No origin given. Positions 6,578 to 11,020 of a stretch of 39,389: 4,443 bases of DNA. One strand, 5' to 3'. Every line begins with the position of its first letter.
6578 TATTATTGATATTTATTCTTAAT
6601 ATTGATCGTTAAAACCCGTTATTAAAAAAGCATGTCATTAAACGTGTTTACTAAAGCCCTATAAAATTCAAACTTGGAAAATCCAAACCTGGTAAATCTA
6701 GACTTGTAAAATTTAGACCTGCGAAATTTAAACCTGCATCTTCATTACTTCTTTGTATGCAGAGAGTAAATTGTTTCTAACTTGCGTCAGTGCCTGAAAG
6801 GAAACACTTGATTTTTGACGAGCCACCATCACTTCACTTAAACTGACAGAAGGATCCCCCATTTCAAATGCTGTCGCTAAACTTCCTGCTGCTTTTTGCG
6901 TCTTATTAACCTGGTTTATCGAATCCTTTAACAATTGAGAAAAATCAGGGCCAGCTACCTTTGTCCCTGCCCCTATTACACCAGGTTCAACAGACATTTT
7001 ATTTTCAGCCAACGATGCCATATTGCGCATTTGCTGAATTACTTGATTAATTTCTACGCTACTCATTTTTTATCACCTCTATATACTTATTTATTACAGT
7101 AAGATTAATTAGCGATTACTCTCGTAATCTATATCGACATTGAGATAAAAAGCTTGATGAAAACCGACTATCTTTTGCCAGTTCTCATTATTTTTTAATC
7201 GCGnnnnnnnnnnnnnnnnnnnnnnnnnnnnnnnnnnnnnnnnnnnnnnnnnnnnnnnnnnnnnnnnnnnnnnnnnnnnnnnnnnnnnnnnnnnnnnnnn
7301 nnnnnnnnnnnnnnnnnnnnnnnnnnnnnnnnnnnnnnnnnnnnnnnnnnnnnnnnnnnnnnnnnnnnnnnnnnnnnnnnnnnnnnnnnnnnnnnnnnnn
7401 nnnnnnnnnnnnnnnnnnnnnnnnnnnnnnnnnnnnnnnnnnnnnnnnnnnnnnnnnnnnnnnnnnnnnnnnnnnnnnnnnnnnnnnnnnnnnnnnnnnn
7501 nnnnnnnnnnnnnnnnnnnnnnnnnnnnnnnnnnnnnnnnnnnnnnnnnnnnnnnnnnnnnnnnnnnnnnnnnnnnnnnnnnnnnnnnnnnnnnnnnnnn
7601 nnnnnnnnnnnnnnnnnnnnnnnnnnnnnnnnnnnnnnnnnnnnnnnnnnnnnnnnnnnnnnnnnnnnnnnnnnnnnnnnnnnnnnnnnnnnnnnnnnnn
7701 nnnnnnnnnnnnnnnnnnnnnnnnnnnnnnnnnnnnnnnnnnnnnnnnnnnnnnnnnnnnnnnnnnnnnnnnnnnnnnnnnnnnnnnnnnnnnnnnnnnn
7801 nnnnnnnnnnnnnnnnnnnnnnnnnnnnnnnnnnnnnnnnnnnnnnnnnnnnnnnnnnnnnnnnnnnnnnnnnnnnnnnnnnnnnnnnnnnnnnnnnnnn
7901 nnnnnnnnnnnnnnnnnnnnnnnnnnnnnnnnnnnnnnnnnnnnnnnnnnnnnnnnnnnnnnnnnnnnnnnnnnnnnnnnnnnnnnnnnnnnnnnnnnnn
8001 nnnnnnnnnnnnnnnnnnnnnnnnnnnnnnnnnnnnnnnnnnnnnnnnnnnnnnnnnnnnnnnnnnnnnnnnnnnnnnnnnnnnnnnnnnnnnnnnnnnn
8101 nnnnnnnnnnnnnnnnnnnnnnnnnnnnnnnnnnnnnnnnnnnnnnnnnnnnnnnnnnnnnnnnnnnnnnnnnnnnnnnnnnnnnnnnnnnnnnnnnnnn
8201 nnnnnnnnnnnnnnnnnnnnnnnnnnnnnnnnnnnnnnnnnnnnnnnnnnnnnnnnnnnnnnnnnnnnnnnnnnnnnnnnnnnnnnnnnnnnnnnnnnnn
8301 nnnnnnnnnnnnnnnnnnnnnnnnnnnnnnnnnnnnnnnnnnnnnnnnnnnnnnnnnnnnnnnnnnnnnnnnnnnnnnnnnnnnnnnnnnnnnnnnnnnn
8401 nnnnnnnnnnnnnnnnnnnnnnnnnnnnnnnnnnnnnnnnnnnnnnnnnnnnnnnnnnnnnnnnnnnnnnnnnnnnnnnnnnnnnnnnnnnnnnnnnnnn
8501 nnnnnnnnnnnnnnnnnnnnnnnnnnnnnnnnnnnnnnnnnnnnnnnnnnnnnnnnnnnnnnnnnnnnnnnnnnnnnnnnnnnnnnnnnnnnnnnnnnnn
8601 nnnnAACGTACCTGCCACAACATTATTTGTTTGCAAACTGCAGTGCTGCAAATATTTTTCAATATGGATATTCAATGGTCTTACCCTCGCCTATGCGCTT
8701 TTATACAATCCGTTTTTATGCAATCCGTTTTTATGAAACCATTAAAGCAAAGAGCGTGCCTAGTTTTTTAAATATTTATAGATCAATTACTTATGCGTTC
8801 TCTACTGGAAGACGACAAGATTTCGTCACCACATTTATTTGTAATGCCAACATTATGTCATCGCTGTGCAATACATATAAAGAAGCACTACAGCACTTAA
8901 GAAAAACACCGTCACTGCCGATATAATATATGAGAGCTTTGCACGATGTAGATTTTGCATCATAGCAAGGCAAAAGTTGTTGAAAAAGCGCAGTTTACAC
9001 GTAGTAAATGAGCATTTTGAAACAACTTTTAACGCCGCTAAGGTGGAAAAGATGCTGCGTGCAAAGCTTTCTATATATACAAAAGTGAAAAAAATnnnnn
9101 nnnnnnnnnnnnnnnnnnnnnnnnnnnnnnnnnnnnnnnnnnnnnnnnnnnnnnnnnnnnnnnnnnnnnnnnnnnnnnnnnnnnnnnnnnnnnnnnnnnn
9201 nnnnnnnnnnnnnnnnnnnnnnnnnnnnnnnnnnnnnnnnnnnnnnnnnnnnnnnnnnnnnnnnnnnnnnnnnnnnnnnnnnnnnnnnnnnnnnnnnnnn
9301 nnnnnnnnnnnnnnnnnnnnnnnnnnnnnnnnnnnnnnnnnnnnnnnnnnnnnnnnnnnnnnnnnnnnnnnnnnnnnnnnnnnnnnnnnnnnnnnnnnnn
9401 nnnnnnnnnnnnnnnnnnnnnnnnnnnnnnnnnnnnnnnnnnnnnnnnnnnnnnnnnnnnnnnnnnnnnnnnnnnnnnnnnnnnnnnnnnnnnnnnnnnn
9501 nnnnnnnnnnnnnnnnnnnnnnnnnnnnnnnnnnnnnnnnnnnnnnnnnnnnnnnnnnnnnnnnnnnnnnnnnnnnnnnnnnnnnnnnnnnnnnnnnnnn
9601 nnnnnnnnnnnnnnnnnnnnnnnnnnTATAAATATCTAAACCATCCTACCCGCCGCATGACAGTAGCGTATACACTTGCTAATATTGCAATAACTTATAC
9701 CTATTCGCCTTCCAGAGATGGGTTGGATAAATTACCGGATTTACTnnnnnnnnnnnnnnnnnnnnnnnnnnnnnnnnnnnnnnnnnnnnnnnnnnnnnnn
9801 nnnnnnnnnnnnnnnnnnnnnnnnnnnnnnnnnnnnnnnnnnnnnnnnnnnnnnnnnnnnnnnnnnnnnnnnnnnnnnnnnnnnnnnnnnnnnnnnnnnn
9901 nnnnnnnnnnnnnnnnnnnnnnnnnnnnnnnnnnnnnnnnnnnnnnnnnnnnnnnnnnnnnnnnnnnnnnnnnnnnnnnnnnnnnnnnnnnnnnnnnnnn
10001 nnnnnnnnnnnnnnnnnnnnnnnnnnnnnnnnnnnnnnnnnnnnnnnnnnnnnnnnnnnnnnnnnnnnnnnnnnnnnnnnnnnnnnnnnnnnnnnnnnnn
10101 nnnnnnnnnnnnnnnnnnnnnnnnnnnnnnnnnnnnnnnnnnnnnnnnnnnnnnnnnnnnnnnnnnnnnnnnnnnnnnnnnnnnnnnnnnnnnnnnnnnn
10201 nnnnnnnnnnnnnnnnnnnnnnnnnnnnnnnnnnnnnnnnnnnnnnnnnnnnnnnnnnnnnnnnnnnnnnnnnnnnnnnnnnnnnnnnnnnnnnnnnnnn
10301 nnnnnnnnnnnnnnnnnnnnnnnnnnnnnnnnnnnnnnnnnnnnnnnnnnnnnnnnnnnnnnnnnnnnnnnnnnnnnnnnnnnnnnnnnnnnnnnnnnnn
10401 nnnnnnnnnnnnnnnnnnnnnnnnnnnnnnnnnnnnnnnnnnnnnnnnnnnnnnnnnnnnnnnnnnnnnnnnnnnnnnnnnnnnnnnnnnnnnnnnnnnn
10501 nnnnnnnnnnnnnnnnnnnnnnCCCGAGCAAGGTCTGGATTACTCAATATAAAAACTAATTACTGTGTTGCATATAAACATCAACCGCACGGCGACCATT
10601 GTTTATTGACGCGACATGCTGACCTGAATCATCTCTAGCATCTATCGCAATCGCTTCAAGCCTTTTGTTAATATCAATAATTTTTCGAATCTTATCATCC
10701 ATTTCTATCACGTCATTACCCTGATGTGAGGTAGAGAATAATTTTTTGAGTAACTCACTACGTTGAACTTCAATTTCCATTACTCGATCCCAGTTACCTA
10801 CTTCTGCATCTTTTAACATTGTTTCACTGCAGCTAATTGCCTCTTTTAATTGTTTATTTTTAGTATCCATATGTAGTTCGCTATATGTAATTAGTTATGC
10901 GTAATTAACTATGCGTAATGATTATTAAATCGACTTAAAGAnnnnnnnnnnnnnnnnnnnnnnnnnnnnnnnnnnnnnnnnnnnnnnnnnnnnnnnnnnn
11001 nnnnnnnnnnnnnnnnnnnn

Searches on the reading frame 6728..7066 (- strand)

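Call 39: search_protein_families(library=ncbifam, proteins=[window:6728-7066:-], max_evalue=0.001)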
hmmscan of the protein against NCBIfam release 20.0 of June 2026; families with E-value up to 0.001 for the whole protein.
window:6728-7066:- (112 aa): 2 families
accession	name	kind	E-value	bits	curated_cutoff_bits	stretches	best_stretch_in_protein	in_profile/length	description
TIGR00205.2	fliE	equivalog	9e-27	93.1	30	1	42-112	1-71/71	flagellar hook-basal body complex protein FliE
NF009371.0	PRK12729.1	equivalog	1.3e-06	29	145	1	37-109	54-125/127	flagellar hook-basal body protein FliE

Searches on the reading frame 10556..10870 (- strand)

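Call 39: search_protein_families(library=ncbifam, proteins=[window:10556-10870:-], max_evalue=0.001)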
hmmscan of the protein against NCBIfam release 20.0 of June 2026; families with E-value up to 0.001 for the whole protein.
window:10556-10870:- (104 aa): 1 family
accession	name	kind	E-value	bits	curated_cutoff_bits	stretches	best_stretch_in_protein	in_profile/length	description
NF007836.1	PRK10548.1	equivalog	2.9e-05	24.4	116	1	9-66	12-69/110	flagella biosynthesis regulatory protein FliT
